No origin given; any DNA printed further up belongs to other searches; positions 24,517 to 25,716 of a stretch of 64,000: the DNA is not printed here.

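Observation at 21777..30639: Six divergent PhyH-type Fe(II)/2OG dioxygenase paralogs built into one ABC-exporter glycan locus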

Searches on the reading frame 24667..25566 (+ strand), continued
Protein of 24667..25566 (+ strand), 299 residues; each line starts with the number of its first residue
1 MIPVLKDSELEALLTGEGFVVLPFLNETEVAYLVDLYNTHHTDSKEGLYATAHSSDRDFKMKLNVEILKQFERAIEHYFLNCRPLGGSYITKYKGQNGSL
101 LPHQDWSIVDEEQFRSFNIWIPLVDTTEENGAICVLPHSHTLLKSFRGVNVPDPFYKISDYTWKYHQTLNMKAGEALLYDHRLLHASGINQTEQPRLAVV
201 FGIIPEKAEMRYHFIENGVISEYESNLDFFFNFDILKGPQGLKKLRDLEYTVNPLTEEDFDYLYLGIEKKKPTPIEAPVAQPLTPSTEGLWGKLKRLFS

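Call 22: search_protein_families(library=pfam, proteins=[L035:9267-10001:+, L035:18725-20302:-, L063:16097-17335:-, L042:12801-13679:+, L052:15057-15806:+, L070:2363-3241:-, L023:10864-11982:+, L033:18590-20278:+, L060:18883-19488:-, L044:7131-8333:+], max_evalue=0.001)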
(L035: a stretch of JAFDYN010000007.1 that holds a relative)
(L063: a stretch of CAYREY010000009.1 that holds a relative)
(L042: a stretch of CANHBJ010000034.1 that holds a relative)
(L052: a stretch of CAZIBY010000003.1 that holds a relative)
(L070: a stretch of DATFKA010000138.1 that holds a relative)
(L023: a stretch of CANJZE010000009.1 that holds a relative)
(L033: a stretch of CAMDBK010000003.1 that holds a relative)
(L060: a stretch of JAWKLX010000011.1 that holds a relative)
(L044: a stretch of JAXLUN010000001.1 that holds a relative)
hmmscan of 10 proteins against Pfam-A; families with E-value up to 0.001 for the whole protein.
L035:9267-10001:+ (244 aa): 2 families
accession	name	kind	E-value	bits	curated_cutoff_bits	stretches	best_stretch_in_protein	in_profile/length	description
PF00535.33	Glycos_transf_2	-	8.2e-17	62.1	23.3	1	4-98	1-96/168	Glycosyl transferase family 2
PF13704.12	Glyco_tranf_2_4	-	5.2e-05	24.1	27.5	1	32-66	18-52/98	Glycosyl transferase family 2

L035:18725-20302:- (525 aa): 2 families
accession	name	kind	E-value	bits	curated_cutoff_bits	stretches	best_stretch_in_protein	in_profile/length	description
PF02310.24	B12-binding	-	2.4e-14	53.6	32.1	1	33-157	13-120/121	B12 binding domain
PF04055.27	Radical_SAM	-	2.5e-14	54.2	29.5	1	231-393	4-166/166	Radical SAM superfamily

L063:16097-17335:- (412 aa): 0 families

L042:12801-13679:+ (292 aa): 1 family
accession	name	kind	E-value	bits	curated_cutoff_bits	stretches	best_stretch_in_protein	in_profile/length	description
PF22814.2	WelO5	-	3.9e-39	135.3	27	1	21-292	11-277/277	Carrier-protein-independent halogenase WelO5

L052:15057-15806:+ (249 aa): 1 family
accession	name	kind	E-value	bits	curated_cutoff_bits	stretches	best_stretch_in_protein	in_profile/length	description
PF05118.21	Asp_Arg_Hydrox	-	1.3e-36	126.2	22.6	1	35-188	1-157/157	Aspartyl/Asparaginyl beta-hydroxylase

L070:2363-3241:- (292 aa): 0 families

L023:10864-11982:+ (372 aa): 4 families
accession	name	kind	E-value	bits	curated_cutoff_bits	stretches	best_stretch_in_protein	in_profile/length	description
PF01041.23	DegT_DnrJ_EryC1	-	1.8e-119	399.6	19.8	1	18-365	3-359/360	DegT/DnrJ/EryC1/StrS aminotransferase family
PF00155.27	Aminotran_1_2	-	3.8e-10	39.9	19.7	1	40-307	41-327/361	Aminotransferase class I and II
PF01053.26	Cys_Met_Meta_PP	-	6.4e-08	32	27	1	39-170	52-183/381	Cys/Met metabolism PLP-dependent enzyme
PF00266.25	Aminotran_5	-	1.2e-06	28.2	21.5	1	40-308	44-333/371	Aminotransferase class-V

L033:18590-20278:+ (562 aa): 0 families

L060:18883-19488:- (201 aa): 1 family
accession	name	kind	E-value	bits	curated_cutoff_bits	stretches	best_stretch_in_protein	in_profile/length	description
PF13302.13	Acetyltransf_3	-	3.8e-08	34.6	25.4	1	13-145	3-137/138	Acetyltransferase (GNAT) domain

L044:7131-8333:+ (400 aa): 0 families

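Call 23: search_protein_families(library=pfam, proteins=[L044:8299-9960:+, L021:14366-15619:-, L083:2902-3921:-, L050:5356-6492:+, L012:15621-17081:-, L012:4619-5641:+, L067:17082-18083:-, L044:6307-7134:+, L042:8821-9984:+], max_evalue=0.001)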
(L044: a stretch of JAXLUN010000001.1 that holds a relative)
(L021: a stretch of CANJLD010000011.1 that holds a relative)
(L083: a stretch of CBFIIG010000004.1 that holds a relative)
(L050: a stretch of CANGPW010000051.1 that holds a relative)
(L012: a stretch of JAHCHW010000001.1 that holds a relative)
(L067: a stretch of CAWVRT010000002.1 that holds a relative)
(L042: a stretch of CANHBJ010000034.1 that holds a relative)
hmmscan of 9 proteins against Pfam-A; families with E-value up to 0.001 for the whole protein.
L044:8299-9960:+ (553 aa): 3 families
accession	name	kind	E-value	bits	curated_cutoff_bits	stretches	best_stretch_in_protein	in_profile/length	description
PF16861.10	Carbam_trans_C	-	2.4e-65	219.7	27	1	383-553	1-170/170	Carbamoyltransferase C-terminus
PF02543.21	Carbam_trans_N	-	1.3e-43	150.2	24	1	108-332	126-345/346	Carbamoyltransferase N-terminus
PF22521.2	HypF_C_2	-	1.8e-05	25.1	27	1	257-330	163-240/241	Carbamoyltransferase, Kae1-like Domain, second subdomain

L021:14366-15619:- (417 aa): 3 families
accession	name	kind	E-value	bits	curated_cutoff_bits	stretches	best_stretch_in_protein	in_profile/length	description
PF13472.12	Lipase_GDSL_2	-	1.1e-07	33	32.9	1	167-244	2-79/178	GDSL-like Lipase/Acylhydrolase family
PF00657.28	Lipase_GDSL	-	2.3e-06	28.3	23.6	1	164-240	1-89/208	GDSL-like Lipase/Acylhydrolase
PF25182.1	NonGDSL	-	0.00017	21.4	80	1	158-239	24-106/220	Non-GDSL lipase-like family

L083:2902-3921:- (339 aa): 2 families
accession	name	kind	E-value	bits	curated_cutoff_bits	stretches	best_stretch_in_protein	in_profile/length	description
PF08541.16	ACP_syn_III_C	-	1.6e-20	73.5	26.6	1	246-322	12-89/90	3-Oxoacyl-[acyl-carrier-protein (ACP)] synthase III C terminal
PF08545.16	ACP_syn_III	-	2.9e-15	56.3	24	1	114-193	1-78/80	3-Oxoacyl-[acyl-carrier-protein (ACP)] synthase III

L050:5356-6492:+ (378 aa): 2 families
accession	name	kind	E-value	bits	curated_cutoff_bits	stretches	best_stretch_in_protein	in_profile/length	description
PF13472.12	Lipase_GDSL_2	-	2.8e-05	25.1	32.9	1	121-184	1-70/178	GDSL-like Lipase/Acylhydrolase family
PF00657.28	Lipase_GDSL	-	0.00012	22.7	23.6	1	119-194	1-93/208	GDSL-like Lipase/Acylhydrolase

L012:15621-17081:- (486 aa): 3 families
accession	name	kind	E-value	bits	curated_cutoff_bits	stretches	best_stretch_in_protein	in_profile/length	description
PF04055.27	Radical_SAM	-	2.4e-15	57.5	29.5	1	138-306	2-166/166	Radical SAM superfamily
PF13186.11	SPASM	-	1e-07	32.5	21.5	1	45-106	1-66/67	Iron-sulfur cluster-binding domain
PF13353.11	Fer4_12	-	4.9e-05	24.1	22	1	142-243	14-113/137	4Fe-4S single cluster domain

L012:4619-5641:+ (340 aa): 3 families
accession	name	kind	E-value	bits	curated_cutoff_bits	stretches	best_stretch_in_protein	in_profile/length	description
PF01408.29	GFO_IDH_MocA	-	2.7e-24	86.6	24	1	7-126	1-120/120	Oxidoreductase family, NAD-binding Rossmann fold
PF22725.1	GFO_IDH_MocA_C3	-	8.4e-13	48.8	27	1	168-242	44-121/124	GFO/IDH/MocA C-terminal domain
PF02894.22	GFO_IDH_MocA_C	-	9.5e-11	42.3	22.9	1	169-330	42-210/218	Oxidoreductase family, C-terminal alpha/beta domain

L067:17082-18083:- (333 aa): 0 families

L044:6307-7134:+ (275 aa): 1 family
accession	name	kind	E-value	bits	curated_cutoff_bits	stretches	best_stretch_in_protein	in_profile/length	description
PF00795.27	CN_hydrolase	-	8.6e-37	127.3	23.2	1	2-251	1-247/256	Carbon-nitrogen hydrolase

L042:8821-9984:+ (387 aa): 1 family
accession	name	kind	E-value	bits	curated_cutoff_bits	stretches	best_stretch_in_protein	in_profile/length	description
PF01040.23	UbiA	-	2.2e-11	44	34.2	1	47-267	18-230/250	UbiA prenyltransferase family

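Call 35: list_cluster_members(proteins=[P0117, P0041, P0074, P0040, P0051, P0067, P0120, P0024, P0070, P0086])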
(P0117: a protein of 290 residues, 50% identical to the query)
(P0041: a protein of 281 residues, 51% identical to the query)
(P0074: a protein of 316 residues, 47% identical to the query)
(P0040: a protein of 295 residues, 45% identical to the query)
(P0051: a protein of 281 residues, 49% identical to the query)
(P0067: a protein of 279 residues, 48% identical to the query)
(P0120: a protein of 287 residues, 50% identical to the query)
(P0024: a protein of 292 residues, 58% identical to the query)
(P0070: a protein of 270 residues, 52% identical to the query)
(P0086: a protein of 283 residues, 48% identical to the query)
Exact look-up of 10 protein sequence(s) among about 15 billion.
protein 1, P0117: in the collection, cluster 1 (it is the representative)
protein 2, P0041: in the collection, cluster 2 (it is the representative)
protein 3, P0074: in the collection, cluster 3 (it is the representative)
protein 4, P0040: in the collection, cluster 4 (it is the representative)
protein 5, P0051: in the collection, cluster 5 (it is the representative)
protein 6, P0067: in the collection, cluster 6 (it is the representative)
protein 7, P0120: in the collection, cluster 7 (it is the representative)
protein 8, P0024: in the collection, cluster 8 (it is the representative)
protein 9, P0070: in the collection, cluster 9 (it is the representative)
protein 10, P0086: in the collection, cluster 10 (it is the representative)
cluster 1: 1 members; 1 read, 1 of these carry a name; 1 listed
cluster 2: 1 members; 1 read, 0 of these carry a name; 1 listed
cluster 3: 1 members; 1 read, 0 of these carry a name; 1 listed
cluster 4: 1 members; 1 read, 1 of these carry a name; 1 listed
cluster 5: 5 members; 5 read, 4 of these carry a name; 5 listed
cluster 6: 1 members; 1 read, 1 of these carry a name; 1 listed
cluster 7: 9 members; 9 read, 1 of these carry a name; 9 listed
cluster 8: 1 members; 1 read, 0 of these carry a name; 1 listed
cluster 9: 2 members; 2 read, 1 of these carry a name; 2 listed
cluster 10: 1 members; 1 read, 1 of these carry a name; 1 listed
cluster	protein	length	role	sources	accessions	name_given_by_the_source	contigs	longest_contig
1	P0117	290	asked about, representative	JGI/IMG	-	hypothetical protein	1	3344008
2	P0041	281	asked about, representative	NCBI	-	-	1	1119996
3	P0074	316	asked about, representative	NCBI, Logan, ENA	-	-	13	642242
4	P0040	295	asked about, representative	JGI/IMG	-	hypothetical protein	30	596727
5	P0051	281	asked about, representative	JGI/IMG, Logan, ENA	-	ectoine hydroxylase-related dioxygenase (phytanoyl-CoA dioxygenase family)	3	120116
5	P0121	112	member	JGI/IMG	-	hypothetical protein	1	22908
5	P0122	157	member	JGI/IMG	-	ectoine hydroxylase-related dioxygenase (phytanoyl-CoA dioxygenase family)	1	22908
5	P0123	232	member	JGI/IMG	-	ectoine hydroxylase-related dioxygenase (phytanoyl-CoA dioxygenase family)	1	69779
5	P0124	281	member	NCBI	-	-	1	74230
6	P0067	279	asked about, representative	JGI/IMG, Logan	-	ectoine hydroxylase-related dioxygenase (phytanoyl-CoA dioxygenase family)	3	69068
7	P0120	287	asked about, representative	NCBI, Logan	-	-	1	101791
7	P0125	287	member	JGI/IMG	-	hypothetical protein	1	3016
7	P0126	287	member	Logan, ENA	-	-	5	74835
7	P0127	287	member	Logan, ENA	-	-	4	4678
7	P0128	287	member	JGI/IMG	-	-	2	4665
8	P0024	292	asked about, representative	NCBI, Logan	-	-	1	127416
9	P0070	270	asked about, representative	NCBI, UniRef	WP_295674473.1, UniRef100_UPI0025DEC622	phytanoyl-CoA dioxygenase family protein, partial [uncultured Mucilaginibacter sp.] | phytanoyl-CoA dioxygenase family protein n=1 Tax=uncultured Mucilaginibacter sp. ...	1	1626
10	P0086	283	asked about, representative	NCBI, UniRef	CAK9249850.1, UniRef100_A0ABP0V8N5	unnamed protein product [Sphagnum jensenii] | Phytanoyl-CoA dioxygenase n=1 Tax=Sphagnum jensenii TaxID=128206 RepID=A0ABP0V8N5_9BRYO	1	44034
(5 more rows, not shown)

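Call 44: search_protein_families(library=pfam, proteins=[L033:12275-13663:-, L011:4306-5169:+, L011:2578-4311:-, L012:12855-14072:+, L014:994-2031:+, L049:12060-13160:-, L044:4444-5505:+, L048:12663-13718:+, L036:2374-3279:-, L010:18411-19604:+], max_evalue=0.1)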
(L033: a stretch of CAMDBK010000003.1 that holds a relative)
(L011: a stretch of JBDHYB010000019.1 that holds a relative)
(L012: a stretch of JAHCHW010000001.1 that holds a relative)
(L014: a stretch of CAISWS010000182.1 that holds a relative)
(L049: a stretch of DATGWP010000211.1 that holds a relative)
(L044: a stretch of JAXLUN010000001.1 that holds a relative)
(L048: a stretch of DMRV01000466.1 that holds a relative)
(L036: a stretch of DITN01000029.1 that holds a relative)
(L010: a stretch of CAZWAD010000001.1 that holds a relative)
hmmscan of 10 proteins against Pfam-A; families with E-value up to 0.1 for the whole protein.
L033:12275-13663:- (462 aa): 2 families
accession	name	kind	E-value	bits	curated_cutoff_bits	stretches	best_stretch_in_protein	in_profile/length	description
PF01565.28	FAD_binding_4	-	2.1e-19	70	26.4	1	20-151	3-135/139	FAD binding domain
PF04030.19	ALO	-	0.00019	21.7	23.1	1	397-458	196-257/258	D-arabinono-1,4-lactone oxidase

L011:4306-5169:+ (287 aa): 5 families
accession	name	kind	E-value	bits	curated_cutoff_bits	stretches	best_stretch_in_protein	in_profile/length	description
PF00106.31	adh_short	-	9.5e-23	81.1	26.6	1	6-206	2-189/195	short chain dehydrogenase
PF13561.12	adh_short_C2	-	2.3e-17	63.8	27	1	11-209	1-186/236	Enoyl-(Acyl carrier protein) reductase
PF08659.16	KR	-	2.8e-05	24.6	22.6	1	7-99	3-96/180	KR domain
PF01370.27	Epimerase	-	0.0038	17.1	20.9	1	7-183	1-159/240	NAD dependent epimerase/dehydratase family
PF23441.1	SDR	-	0.0039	17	27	1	6-203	9-198/258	SDR-like rossmann domain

L011:2578-4311:- (577 aa): 0 families

L012:12855-14072:+ (405 aa): 0 families

L014:994-2031:+ (345 aa): 1 family
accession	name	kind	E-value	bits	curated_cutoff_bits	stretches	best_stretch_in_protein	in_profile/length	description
PF01501.26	Glyco_transf_8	-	1.9e-06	28.1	24.3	1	55-203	11-169/253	Glycosyl transferase family 8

L049:12060-13160:- (366 aa): 2 families
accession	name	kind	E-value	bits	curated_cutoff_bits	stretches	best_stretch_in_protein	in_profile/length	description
PF04488.21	Gly_transf_sug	-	1.5e-07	32.4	23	1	182-213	56-87/93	Glycosyltransferase sugar-binding region containing DXD motif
PF05704.18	Caps_synth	-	1.4e-05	25.1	24.5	1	170-210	101-141/278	Capsular polysaccharide synthesis protein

L044:4444-5505:+ (353 aa): 2 families
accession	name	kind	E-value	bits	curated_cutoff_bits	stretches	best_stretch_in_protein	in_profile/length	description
PF13472.12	Lipase_GDSL_2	-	0.019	15.9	32.9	1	122-201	14-94/178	GDSL-like Lipase/Acylhydrolase family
PF02016.21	Peptidase_S66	-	0.071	13.7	25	0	117-177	43-101/121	LD-carboxypeptidase N-terminal domain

L048:12663-13718:+ (351 aa): 1 family
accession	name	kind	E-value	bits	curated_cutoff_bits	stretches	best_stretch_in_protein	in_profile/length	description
PF13472.12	Lipase_GDSL_2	-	0.0013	19.7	32.9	1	103-163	5-70/178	GDSL-like Lipase/Acylhydrolase family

L036:2374-3279:- (301 aa): 0 families

L010:18411-19604:+ (397 aa): 2 families
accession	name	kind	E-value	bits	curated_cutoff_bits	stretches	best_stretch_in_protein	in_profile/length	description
PF06508.19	QueC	-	0.089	12.7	22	0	77-138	2-63/210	Queuosine biosynthesis protein QueC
PF02540.23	NAD_synthase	-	0.095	12.3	21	0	76-134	20-79/242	NAD synthase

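Call 45: predict_structure(alignment_id=A2)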
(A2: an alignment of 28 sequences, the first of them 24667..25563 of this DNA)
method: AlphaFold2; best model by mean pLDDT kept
length: 299 residues; sequences in the alignment: 28
mean_pLDDT: 92.0   pTM: 0.85
mean pLDDT of the five models: 92.0, 91.5, 90.7, 90.6, 90.0
residues with pLDDT >= 90: 238; 70-90: 42; 50-70: 19; < 50: 0
segments of 3 or more residues with pLDDT < 50: none
pLDDT, mean of each block of 10 residues (from residue 1): 95 98 98 96 83 89 96 98 95 89 95 96 97 97 94 96 97 98 96 95 97 94 94 90 95 95 95 75 58 65
secondary structure, 60 per line:
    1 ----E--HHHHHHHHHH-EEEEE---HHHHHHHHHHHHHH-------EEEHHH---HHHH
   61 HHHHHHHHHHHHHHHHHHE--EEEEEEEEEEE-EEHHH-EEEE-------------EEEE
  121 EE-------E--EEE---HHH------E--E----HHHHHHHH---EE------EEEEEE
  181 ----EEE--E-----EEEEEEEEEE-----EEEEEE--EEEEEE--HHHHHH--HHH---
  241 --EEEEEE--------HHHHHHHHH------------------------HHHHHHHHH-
elements in order: H8-17 E19-23 H27-40 E48-50 H57-78 E82-92 E100-103 E117-122 E133-135 H156-163 E175-180 E185-187 E196-205 E211-216 E219-224 H227-232 E243-248 H257-265 H290-298
